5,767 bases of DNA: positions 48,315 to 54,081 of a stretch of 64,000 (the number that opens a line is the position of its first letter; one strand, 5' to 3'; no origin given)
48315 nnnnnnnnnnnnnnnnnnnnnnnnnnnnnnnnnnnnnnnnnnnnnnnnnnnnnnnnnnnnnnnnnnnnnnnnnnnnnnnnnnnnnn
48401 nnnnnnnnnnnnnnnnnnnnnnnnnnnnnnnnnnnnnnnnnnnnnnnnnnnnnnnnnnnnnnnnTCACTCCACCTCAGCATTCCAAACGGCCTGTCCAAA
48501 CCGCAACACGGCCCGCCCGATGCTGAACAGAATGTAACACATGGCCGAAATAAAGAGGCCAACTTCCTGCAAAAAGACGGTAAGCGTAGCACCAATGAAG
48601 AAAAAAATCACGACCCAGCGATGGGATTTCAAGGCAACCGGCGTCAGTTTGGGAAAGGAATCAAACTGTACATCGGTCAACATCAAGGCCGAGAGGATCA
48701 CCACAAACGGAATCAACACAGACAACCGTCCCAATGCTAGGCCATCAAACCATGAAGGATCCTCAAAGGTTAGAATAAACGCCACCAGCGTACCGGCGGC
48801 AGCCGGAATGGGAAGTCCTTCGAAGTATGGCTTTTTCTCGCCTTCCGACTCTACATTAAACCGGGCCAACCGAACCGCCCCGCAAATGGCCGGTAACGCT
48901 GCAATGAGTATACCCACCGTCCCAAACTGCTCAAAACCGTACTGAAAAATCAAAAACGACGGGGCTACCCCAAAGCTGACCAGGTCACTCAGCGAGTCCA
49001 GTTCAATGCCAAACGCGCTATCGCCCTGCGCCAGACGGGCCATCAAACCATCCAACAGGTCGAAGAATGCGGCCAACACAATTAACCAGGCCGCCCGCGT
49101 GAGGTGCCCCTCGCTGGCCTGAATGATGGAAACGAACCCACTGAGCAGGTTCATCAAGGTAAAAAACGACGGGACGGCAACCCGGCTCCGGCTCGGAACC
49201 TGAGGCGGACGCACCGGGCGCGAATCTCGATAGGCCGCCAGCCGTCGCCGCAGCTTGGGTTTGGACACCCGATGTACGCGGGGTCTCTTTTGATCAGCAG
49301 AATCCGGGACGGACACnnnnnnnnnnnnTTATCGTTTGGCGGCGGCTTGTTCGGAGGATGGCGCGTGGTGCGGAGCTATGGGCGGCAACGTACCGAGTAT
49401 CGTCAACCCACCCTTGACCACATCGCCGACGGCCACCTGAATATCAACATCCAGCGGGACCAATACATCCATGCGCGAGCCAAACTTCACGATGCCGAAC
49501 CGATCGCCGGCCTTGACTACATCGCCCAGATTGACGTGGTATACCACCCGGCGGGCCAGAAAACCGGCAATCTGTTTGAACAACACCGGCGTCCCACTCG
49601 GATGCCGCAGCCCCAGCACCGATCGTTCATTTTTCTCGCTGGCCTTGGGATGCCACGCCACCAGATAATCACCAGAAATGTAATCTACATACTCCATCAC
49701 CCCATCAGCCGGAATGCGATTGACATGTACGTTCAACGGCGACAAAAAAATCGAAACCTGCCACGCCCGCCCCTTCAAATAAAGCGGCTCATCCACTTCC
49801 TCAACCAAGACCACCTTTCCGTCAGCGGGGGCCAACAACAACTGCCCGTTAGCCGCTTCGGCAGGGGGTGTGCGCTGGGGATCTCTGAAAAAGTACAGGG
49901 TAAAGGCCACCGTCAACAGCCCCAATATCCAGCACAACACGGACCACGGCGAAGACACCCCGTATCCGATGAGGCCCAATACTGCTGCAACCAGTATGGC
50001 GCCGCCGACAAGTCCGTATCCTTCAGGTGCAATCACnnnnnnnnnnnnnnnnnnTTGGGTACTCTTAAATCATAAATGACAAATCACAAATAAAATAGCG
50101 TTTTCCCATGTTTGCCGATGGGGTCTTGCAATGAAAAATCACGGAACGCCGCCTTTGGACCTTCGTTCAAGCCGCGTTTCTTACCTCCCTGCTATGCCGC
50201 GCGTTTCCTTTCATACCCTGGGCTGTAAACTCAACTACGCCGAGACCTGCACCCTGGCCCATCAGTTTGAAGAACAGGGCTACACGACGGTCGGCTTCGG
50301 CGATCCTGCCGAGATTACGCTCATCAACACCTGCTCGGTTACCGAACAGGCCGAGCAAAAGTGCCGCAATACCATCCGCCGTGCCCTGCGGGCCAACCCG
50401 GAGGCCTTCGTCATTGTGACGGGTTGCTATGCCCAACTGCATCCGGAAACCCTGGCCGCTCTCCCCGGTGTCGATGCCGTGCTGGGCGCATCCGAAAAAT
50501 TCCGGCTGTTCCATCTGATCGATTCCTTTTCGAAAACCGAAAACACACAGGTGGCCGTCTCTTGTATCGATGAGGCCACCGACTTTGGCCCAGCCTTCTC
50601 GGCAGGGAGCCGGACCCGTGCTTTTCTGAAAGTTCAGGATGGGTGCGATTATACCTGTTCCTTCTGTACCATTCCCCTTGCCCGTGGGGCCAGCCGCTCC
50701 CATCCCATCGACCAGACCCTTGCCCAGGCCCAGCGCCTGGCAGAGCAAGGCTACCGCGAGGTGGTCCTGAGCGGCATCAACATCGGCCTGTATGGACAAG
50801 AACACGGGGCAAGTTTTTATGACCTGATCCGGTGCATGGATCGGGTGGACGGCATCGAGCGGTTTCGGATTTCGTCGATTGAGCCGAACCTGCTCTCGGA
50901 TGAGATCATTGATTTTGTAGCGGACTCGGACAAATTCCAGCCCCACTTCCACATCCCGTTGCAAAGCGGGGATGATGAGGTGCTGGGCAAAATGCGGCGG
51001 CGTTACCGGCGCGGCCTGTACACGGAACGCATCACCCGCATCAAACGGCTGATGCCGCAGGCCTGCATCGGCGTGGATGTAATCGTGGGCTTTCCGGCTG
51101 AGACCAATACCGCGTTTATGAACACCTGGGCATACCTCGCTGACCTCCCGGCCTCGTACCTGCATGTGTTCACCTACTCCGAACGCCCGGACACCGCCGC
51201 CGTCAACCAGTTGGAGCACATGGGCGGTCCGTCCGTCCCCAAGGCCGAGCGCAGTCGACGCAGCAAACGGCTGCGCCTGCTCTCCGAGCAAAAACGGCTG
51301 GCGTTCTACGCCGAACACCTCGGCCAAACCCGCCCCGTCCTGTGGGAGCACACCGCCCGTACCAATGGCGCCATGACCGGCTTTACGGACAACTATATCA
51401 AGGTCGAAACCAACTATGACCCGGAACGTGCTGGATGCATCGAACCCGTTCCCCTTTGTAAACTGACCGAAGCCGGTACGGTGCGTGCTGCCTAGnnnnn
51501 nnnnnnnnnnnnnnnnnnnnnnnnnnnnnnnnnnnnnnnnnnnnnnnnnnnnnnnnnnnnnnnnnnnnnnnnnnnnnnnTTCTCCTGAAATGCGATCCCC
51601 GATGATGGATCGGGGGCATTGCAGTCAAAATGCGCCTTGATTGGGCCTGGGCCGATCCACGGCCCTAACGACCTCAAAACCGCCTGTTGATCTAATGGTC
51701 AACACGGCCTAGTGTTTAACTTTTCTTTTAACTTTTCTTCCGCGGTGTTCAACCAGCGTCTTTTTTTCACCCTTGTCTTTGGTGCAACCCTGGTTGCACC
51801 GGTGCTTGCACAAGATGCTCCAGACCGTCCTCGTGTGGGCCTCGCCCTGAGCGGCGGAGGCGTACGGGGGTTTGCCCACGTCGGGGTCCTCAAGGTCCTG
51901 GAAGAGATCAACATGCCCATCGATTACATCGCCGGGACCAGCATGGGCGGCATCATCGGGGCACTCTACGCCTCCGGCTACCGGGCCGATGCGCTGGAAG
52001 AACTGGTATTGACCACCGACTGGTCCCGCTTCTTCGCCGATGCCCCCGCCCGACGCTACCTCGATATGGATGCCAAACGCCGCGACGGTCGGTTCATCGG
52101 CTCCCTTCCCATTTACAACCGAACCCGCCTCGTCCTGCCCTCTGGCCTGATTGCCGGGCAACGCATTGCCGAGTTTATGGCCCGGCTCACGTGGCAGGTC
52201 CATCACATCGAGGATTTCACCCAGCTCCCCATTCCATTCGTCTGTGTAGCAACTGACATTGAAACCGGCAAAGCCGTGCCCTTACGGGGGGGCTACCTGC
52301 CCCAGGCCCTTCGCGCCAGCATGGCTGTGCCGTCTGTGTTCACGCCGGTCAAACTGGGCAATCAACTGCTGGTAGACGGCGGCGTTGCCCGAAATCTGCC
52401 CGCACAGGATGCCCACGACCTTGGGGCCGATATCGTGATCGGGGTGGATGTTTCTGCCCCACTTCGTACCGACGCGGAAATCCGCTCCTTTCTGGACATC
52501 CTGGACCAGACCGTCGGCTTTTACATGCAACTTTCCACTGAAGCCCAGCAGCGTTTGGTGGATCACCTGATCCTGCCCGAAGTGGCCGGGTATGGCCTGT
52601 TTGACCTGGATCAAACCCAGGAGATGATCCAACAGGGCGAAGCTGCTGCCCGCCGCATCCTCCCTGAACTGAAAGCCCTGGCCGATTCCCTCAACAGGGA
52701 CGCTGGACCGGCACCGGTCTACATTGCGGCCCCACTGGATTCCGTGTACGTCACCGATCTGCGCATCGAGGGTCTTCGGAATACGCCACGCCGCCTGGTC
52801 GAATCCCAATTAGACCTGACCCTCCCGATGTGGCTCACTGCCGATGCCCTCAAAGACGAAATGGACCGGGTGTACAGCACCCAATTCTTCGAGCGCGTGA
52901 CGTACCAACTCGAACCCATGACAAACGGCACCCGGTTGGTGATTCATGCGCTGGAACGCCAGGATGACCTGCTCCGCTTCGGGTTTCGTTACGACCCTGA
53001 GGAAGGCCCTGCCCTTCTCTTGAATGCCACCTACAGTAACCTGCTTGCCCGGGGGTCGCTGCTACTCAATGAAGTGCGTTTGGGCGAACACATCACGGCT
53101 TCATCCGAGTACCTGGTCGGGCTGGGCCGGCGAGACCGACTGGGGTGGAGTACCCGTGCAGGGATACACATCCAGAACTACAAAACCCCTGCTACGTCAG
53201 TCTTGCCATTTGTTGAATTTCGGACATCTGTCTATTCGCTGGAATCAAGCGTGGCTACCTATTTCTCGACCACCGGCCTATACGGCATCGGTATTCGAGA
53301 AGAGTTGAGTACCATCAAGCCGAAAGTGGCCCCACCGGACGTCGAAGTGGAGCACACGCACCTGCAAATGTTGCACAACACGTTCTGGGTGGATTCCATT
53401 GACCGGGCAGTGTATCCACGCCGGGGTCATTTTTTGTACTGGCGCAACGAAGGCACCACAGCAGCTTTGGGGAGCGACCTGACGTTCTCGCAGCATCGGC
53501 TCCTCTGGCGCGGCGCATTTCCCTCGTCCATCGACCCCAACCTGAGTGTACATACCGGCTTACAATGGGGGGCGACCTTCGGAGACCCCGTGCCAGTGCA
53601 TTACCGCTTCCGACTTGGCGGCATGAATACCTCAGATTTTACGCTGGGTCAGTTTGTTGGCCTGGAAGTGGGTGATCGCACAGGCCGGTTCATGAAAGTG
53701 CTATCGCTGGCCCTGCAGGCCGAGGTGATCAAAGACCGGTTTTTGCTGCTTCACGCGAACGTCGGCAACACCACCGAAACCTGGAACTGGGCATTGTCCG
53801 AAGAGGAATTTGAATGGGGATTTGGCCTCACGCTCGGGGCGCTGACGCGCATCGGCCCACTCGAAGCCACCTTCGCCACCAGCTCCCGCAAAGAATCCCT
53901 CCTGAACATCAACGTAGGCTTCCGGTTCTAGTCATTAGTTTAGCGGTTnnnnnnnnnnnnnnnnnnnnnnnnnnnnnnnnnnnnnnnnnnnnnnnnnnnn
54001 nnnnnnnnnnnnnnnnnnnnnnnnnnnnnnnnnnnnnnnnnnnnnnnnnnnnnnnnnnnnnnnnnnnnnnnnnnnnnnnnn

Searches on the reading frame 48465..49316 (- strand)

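Call 31: search_protein_families(library=pfam, proteins=[window:48465-49316:-], max_evalue=0.00001)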
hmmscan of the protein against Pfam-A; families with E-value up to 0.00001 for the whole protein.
window:48465-49316:- (283 aa): 1 family
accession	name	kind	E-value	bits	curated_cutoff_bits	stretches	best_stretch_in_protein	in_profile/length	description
PF01066.26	CDP-OH_P_transf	-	1.6e-19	71.2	22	1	48-198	3-138/152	CDP-alcohol phosphatidyltransferase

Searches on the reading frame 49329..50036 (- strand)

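Call 31: search_protein_families(library=pfam, proteins=[window:49329-50036:-], max_evalue=0.00001)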
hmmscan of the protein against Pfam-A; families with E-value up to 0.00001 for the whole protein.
window:49329-50036:- (235 aa): 1 family
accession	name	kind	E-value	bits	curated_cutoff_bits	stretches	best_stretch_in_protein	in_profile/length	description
PF02666.20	PS_Dcarbxylase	-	7.5e-40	137.2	22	1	44-214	3-197/198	Phosphatidylserine decarboxylase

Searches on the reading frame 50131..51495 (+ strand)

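Call 31: search_protein_families(library=pfam, proteins=[window:50131-51495:+], max_evalue=0.00001)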
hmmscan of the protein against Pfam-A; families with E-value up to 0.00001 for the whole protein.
window:50131-51495:+ (454 aa): 2 families
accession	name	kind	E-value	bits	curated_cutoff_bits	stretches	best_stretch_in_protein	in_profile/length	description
PF00919.26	UPF0004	-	1.5e-25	89.5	27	1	24-119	1-98/98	Uncharacterized protein family UPF0004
PF04055.27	Radical_SAM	-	3.2e-18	66.9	29.5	1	167-331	2-161/166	Radical SAM superfamily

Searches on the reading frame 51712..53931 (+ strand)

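Call 3: search_protein_families(library=pfam, proteins=[window:51712-53931:+])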
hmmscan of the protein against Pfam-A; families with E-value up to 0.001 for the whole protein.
window:51712-53931:+ (739 aa): 3 families
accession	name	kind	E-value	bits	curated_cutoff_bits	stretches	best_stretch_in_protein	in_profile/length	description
PF01734.28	Patatin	-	8.3e-34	117.9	27.7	1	44-234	1-190/191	Patatin-like phospholipase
PF19143.6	Omp85_2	-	6e-16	59.1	23.1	1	416-739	11-351/351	OMP85 superfamily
PF01103.29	Omp85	-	4.1e-11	43.4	24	1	522-739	103-319/325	Omp85 superfamily domain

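Call 4: search_protein_families(library=ncbifam, proteins=[window:51712-53931:+])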
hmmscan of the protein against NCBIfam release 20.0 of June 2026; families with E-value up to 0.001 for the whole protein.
window:51712-53931:+ (739 aa): 5 families
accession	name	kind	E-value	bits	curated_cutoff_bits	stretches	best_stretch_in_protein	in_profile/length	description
NF007623.0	PRK10279.1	equivalog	2.1e-28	99.4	272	1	41-248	5-181/301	patatin-like phospholipase RssA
TIGR03303.1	OM_YaeT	equivalog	1.2e-11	43.7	297.15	1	341-640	318-623/741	outer membrane protein assembly factor BamA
NF043045.1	T4SS_VpdC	equivalog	7.3e-10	37.5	1000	1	45-98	309-362/880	Dot/Icm T4SS effector VpdC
NF041079.1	CBASS_lipase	equivalog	7.5e-10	38.5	200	1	44-100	4-65/317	CBASS cGAMP-activated phospholipase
NF053870.1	DS2_1_antiphage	equivalog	3.3e-06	26.7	400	1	44-98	3-62/299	anti-phage phospholipase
